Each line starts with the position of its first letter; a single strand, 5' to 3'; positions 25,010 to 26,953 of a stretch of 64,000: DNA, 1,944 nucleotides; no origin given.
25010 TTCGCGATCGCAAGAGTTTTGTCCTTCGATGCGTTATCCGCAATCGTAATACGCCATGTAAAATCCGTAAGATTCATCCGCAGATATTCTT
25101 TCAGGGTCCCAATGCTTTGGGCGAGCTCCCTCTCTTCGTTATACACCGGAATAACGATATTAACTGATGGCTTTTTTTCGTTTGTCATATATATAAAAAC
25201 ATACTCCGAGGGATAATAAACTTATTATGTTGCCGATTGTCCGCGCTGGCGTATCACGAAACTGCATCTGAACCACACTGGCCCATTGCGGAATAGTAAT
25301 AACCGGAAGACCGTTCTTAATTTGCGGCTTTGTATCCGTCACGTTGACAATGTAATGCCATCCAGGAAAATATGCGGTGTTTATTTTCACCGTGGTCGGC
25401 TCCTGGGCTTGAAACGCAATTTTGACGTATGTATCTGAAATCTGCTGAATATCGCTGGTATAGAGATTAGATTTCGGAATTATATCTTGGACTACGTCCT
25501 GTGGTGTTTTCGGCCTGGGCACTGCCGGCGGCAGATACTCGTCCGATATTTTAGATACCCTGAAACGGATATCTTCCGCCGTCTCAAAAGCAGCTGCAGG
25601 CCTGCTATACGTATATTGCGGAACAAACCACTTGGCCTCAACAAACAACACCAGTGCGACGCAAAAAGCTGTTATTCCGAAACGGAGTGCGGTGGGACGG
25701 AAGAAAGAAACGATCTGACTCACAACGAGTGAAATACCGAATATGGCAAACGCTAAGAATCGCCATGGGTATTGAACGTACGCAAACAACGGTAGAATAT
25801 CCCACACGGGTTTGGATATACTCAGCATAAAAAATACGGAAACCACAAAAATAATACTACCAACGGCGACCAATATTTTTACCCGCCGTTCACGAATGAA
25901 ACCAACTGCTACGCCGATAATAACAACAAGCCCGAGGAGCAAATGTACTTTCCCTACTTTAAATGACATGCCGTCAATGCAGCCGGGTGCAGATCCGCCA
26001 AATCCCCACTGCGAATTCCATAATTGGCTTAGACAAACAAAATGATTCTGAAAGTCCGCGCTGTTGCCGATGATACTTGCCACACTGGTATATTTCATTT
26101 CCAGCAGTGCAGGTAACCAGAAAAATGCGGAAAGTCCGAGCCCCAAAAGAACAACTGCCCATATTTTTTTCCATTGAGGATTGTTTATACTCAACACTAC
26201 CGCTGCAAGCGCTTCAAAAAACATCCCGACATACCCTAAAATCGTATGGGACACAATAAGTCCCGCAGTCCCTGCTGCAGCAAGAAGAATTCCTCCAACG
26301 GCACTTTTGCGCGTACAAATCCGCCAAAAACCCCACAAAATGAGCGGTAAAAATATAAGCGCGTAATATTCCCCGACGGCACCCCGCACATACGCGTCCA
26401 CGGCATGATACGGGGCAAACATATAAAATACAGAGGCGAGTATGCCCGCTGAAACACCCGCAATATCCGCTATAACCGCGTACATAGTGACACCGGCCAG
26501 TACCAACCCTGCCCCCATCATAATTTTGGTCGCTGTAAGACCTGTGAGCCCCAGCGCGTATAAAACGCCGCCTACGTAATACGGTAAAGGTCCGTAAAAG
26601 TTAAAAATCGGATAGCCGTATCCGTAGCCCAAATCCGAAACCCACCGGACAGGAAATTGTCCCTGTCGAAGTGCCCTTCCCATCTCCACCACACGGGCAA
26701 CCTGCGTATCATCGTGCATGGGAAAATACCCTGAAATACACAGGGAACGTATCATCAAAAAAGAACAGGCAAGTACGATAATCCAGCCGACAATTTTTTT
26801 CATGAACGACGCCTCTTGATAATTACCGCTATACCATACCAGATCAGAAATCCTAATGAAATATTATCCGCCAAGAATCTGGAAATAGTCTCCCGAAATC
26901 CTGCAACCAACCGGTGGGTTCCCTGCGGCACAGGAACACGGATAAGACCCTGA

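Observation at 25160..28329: Tandem pair of shorter YfhO-like proteins with an (H/S).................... loop motif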

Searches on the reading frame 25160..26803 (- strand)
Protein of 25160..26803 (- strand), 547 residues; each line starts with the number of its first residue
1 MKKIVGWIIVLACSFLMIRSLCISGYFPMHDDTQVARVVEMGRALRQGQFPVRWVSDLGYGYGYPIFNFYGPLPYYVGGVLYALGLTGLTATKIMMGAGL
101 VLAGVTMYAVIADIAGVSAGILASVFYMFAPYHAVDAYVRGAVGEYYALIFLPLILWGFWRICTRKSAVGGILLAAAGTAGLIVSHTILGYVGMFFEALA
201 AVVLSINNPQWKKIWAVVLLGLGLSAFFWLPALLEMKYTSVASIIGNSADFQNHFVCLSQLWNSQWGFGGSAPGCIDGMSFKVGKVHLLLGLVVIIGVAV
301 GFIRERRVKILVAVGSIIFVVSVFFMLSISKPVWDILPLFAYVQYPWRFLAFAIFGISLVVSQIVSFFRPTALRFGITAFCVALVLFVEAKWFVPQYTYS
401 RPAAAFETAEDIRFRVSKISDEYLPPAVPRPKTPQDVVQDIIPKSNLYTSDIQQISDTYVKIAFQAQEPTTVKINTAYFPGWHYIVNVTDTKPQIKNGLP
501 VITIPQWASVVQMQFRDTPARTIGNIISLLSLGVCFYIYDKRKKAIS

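Call 6: search_protein_families(library=pfam, proteins=[window:25160-26803:-], max_evalue=0.01)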
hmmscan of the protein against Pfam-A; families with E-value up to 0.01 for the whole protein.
window:25160-26803:- (547 aa): 2 families
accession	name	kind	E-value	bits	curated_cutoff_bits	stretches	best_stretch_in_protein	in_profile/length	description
PF09586.16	YfhO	-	0.00024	20.1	28.5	1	101-387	101-380/835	Bacterial membrane protein YfhO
PF10131.15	PTPS_related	-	0.0013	17.7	26.4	1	67-360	1-276/621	6-pyruvoyl-tetrahydropterin synthase related domain; membrane protein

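Call 7: search_protein_families(library=ncbifam, proteins=[window:25160-26803:-], max_evalue=0.01)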
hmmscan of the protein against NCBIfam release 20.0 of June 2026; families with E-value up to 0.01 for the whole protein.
window:25160-26803:- (547 aa): 0 families

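Call 10: find_homologous_proteins(query=window:25160-26803:-)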
Query window:25160-26803:- (547 aa): 2798 proteins with E <= 0.001 among 8000 candidates; the best 120 are listed.
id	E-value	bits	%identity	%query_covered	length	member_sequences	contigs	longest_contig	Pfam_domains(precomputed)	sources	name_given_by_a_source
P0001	0.0e+0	1228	100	100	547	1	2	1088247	-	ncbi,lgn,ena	-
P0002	7.4e-285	964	77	100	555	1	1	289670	-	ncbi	-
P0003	3.3e-274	929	75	100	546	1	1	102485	PF10131.16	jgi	jgi:hypothetical protein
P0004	2.7e-273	926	76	100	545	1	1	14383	PF09586.17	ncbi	-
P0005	6.3e-273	924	76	100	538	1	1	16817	-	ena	-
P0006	1.2e-272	924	76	100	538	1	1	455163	-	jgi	jgi:hypothetical protein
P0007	6.0e-272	921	78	95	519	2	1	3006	-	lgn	-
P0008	1.2e-271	920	77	100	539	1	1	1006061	-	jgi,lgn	jgi:hypothetical protein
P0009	1.8e-271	920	78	95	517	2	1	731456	-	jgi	jgi:hypothetical protein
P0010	1.0e-270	917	75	100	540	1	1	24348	-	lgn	-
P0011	7.5e-269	911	75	100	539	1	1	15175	-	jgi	jgi:hypothetical protein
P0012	1.0e-268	911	74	100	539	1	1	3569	-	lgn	-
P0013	2.6e-268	909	76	100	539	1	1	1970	-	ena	-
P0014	3.7e-264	896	74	100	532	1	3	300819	-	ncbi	-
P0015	9.4e-263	891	72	100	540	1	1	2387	-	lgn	-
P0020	2.0e-257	873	72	100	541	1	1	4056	PF10131.16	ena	-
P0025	5.3e-244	829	68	100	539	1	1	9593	PF10131.16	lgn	-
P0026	2.7e-240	817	65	100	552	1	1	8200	PF10131.16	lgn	-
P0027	2.8e-232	790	64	100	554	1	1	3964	PF10131.16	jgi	-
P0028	8.8e-232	789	65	99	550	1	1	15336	PF10131.16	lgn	-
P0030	1.6e-229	781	62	100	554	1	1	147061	PF10131.16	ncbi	-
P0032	1.1e-222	759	62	100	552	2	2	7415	PF10131.16,PF09586.17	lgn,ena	-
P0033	7.0e-221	753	63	100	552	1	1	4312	PF10131.16,PF09586.17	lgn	-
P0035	9.3e-219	746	62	100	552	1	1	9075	PF10131.16,PF09586.17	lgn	-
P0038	2.4e-216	738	63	100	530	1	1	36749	PF10131.16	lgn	-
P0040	4.4e-213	727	61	100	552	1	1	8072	PF10131.16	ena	-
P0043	1.5e-211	722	59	100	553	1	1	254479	PF10131.16,PF09586.17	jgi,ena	-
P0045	2.1e-210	718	63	99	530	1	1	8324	PF10131.16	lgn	-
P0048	7.9e-207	706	58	99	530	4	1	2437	PF10131.16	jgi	-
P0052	6.0e-196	670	56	100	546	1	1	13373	PF10131.16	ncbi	-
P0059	1.4e-171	590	51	97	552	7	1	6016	PF10131.16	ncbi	-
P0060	2.5e-171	589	49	99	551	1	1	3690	PF10131.16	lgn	-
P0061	1.1e-170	587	50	100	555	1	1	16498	PF10131.16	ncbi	-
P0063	6.0e-170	585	51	95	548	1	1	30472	PF10131.16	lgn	-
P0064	7.3e-170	584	50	100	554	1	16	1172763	PF10131.16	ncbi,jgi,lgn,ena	jgi:uncharacterized membrane protein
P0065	6.0e-169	581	50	99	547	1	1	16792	PF10131.16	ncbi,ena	-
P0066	3.4e-167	575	47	99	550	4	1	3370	PF10131.16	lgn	-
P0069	1.5e-166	573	49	100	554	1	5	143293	PF10131.16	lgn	-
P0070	1.5e-166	573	49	99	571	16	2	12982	PF10131.16,PF09586.17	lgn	-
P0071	5.1e-166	572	50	100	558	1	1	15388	PF10131.16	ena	-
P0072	8.1e-166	571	48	100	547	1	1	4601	PF10131.16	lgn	-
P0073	1.4e-165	570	49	99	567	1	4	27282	PF10131.16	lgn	-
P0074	5.4e-165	568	49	99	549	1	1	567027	PF10131.16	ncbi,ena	-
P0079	2.1e-164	566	48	100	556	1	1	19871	PF10131.16,PF09586.17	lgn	-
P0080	3.2e-164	566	49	99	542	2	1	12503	PF10131.16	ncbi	-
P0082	1.1e-163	564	47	99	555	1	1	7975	PF10131.16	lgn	-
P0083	1.4e-163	564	50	96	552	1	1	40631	PF10131.16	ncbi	-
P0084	2.3e-163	563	49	99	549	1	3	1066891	PF10131.16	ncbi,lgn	-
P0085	3.1e-163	562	48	97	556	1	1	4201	PF10131.16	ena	-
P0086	3.9e-163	562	47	99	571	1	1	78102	PF10131.16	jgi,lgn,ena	-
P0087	5.0e-163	562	50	100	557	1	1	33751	PF10131.16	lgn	-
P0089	8.2e-163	561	47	100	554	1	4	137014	PF10131.16,PF09586.17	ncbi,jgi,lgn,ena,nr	ncbi:hypothetical protein KKB64_03085 [Patescibacteria group bacterium]|nr:hypothetical protein [Pat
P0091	2.9e-162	559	49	99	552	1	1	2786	PF10131.16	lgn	-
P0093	4.4e-162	559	49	100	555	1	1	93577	PF10131.16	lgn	-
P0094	8.7e-162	558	50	99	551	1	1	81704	PF10131.16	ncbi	-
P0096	1.0e-161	557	49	99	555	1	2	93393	PF10131.16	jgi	jgi:hypothetical protein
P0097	1.4e-161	557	48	100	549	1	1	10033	PF10131.16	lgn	-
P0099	2.2e-161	556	49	100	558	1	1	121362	PF10131.16,PF09586.17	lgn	-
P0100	2.8e-161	556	48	97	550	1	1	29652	PF10131.16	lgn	-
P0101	7.3e-161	555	48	99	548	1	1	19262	PF10131.16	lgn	-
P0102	1.2e-160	554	47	100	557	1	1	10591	PF10131.16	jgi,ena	-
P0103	2.6e-160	553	51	94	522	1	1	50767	PF10131.16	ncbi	-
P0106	1.1e-159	551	48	100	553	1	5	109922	PF10131.16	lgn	-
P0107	1.1e-159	551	49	99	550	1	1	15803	PF10131.16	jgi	jgi:hypothetical protein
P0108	1.3e-159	550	47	99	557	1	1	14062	PF10131.16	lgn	-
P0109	1.3e-159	550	50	100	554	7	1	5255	PF10131.16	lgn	-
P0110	1.8e-159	550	48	98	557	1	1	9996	PF10131.16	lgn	-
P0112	2.6e-159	549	50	99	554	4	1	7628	PF10131.16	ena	-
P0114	5.2e-159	548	50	97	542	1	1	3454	PF10131.16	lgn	-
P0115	5.5e-159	548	47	100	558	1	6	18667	PF10131.16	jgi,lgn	-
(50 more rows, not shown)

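Call 11: search_solved_structures(query=window:25160-26803:-, max_evalue=10)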
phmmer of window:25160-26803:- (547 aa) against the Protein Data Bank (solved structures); distinct sequences matched with E-value up to 10: 4.
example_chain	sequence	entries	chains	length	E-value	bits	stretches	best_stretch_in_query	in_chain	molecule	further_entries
3wd6_A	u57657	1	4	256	0.33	12.6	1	385-462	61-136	Omega-class glutathione S-transferase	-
5dbt_A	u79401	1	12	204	1.3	10.6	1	421-502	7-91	Deoxyribose-phosphate aldolase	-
5dbu_A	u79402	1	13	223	1.6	10.4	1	421-502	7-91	Deoxyribose-phosphate aldolase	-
7qog_B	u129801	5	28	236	2.4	9.8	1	380-457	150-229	Ring protein 1 gp43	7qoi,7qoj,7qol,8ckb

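Call 24: find_related_loci(query=A1, collection=genome_contigs, flank=8000)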
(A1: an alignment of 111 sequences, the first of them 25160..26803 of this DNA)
Query A1 (547 aa) in genome_contigs; peptide patterns used: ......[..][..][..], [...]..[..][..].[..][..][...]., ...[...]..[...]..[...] (x = any residue, [..] = any of these).
499 stretches matched a pattern; 445 encode a relative of the query (tblastn E <= 1e-3); the best 80 are kept; 80 distinct loci.
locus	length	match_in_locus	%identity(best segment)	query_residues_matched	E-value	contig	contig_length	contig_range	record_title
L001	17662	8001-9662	75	1-547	0e+0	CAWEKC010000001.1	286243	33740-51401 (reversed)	MAG: Candidatus Gottesmanbacteria bacterium isolate MFD05942.bin.1.195 genome assembly, contig: contig_12616, whole geno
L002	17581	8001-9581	72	6-547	0e+0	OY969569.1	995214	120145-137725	MAG: Candidatus Gottesmanbacteria bacterium isolate MFD03899.bin.c.1 genome assembly, chromosome: 1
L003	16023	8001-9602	64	1-547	0e+0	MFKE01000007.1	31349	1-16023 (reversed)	MAG: Candidatus Gottesmanbacteria bacterium RIFOXYB1_FULL_47_11 rifoxyb1_full_scaffold_1345, whole genome shotgun sequen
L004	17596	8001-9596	58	1-544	0e+0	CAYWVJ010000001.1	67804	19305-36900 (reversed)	MAG TPA_asm: uncultured Gammaproteobacteria bacterium isolate SRP093762_co1_96 genome assembly, contig: NODE_257_length_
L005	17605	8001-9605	62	1-547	0e+0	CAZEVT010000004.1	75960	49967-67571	MAG TPA_asm: uncultured Gammaproteobacteria bacterium isolate SRP119689_co1_156 genome assembly, contig: NODE_347_length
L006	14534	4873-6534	50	1-547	1e-168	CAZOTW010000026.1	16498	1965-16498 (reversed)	MAG TPA_asm: uncultured Gammaproteobacteria bacterium isolate SRP080215_co1_129 genome assembly, contig: NODE_2594_lengt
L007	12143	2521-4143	50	1-542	1e-168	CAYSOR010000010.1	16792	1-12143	MAG TPA_asm: uncultured Gammaproteobacteria bacterium isolate binchicken_co266_188 genome assembly, contig: NODE_5667_le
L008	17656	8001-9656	50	1-545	1e-167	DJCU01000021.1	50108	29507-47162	MAG TPA_asm: Candidatus Gottesmanbacteria bacterium UBA5942 UBA5942_contig_290, whole genome shotgun sequence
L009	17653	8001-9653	48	1-544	2e-166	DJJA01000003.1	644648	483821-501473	MAG TPA_asm: Candidatus Gottesmanbacteria bacterium UBA6580 UBA6580_contig_80, whole genome shotgun sequence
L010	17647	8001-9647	50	2-545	2e-166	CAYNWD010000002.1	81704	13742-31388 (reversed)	MAG TPA_asm: uncultured Gammaproteobacteria bacterium isolate binchicken_co38_90 genome assembly, contig: NODE_747_lengt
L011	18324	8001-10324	50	17-544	7e-166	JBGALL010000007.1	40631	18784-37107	MAG: Candidatus Woesebacteria bacterium isolate MAG_MBR_H10.109 MBRH10-109_opera_contig_3580, whole genome shotgun seque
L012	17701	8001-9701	47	2-547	4e-165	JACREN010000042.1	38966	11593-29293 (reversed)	MAG: Candidatus Gottesmanbacteria bacterium isolate NC_groundwater_1700_Pr3_B-0.1um_46_16 SR-2_scaffold_141_3134127, who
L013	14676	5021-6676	47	2-545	1e-164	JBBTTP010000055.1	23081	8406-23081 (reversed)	MAG: Patescibacteria group bacterium isolate H52-bin037_1 H52_bin037_1_000000000055, whole genome shotgun sequence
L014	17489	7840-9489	46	2-543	2e-164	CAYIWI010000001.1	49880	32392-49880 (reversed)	MAG TPA_asm: uncultured Gammaproteobacteria bacterium isolate ERP119705_co3_560 genome assembly, contig: NODE_531_length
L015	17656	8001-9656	47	2-547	2e-162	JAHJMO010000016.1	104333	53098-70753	MAG: Patescibacteria group bacterium isolate Old_saline.mb.45 Old_saline.mb.45_k141_431564, whole genome shotgun sequenc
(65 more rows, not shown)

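Call 31: predict_structure(alignment_id=A1)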
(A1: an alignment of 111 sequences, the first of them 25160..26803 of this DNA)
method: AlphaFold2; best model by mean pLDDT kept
length: 547 residues; sequences in the alignment: 111
mean_pLDDT: 92.4   pTM: 0.92
mean pLDDT of the five models: 92.4, 92.4, 91.7, 90.7, 90.4
residues with pLDDT >= 90: 441; 70-90: 78; 50-70: 27; < 50: 1
segments of 3 or more residues with pLDDT < 50: none
pLDDT, mean of each block of 10 residues (from residue 1): 96 97 90 93 95 93 87 95 98 97 98 98 98 90 94 98 93 98 94 94 95 97 97 85 62 88 70 63 92 98 96 97 95 89 89 97 98 98 97 92 94 90 85 93 96 96 98 95 97 95 98 96 97 94 60
secondary structure, 60 per line:
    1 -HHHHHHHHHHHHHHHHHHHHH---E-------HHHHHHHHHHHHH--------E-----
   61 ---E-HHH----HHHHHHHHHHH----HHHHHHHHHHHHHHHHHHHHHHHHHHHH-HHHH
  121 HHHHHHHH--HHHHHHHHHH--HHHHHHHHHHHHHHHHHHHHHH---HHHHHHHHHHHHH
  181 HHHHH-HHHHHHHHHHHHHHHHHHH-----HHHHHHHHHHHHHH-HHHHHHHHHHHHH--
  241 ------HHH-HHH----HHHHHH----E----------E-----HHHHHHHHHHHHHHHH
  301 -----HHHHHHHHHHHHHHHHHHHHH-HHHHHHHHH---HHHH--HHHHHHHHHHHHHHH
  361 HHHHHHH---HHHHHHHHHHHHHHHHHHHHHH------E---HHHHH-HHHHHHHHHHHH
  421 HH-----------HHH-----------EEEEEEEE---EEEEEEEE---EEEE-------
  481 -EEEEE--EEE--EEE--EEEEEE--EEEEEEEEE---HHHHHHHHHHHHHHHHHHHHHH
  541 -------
elements in order: H2-22 H34-46 H73-83 H88-115 H117-128 H131-140 H143-164 H168-185 H187-205 H211-224 H226-238 H258-263 H285-300 H306-326 H328-336 H340-343 H346-367 H371-392 H403-407 H409-422 E448-455 E459-466 E470-473 E482-486 E489-491 E494-496 E499-504 E507-515 H519-540
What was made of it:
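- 25160..26803 (-): Gene A: 547-aa polytopic membrane protein, the downstream paralogue (clade A). AF2 model has pLDDT 92.4 and pTM 0.92 (call 31).
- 26609..26716 (-): A residues 30-65: first extracytoplasmic loop motif, H-D31-D ... R37 ... G-Q-F-P-V-R(48-53) ... Y-G-Y-G-Y-P(60-65). The segment lies between helix 2-22 and helix 88-115 of the model (call 31).
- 25970..26035 (-): A residues 257-278: clade-A-only insertion in the long outer loop, with two invariant Cys (C257, C275) and W266-G267, G270, G274, D277-G278. This is the lowest-confidence part of model A (call 31).
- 25184..25462 (-): A residues 448-540: C-terminal extracytoplasmic beta-sandwich with Y-F-P-G-W (478-482), followed by a final membrane anchor helix (519-540). 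Secondary structure of the model (call 31).
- On GT-C fold glycosyltransferases (GT-C_A class): The residue lies 9 residues after the end of helix 1 (call 31).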

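Call 39: search_protein_representatives(alignment_id=A1)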
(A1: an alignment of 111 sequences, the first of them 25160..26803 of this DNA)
Query: 111 sequences, 508 profile positions. Proteins with E-value up to 0.001 (for the whole library): 25022; up to 1e-10: 14888; up to 1e-30: 7495. The best 150 are listed.
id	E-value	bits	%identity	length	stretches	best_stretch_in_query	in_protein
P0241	1.1e-254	862.0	-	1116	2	7-502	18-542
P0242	6.2e-193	658.3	-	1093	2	4-505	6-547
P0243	6.4e-171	585.7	-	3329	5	6-497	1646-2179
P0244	9.2e-167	572.0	-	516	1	5-504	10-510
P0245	6.7e-165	565.9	-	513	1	5-502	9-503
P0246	1.3e-164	564.9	-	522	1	3-503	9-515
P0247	5.3e-163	559.6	-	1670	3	7-498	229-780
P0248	6.9e-163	559.2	-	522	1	3-502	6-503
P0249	7.0e-163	559.2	-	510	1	5-503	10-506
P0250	1.6e-162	558.1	-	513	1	5-503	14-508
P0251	2.6e-162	557.3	-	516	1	5-502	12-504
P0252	7.2e-162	555.9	-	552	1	1-504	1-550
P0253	1.8e-159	547.9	-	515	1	5-501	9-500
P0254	8.4e-159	545.8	-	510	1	4-501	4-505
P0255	1.0e-158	545.5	-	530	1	4-501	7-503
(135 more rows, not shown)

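Call 53: search_solved_structures(query=A1, max_evalue=10, show_alignments=3)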
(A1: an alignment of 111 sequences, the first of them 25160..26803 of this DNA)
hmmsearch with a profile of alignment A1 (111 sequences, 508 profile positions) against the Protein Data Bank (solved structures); distinct sequences matched with E-value up to 10: 0.
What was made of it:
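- Closest known: ArnT / PglB / STT3 / mycobacterial Aft and Emb arabinosyltransferases. Different: There is no sequence-level similarity: the PDB searches were empty (calls 11, 53).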
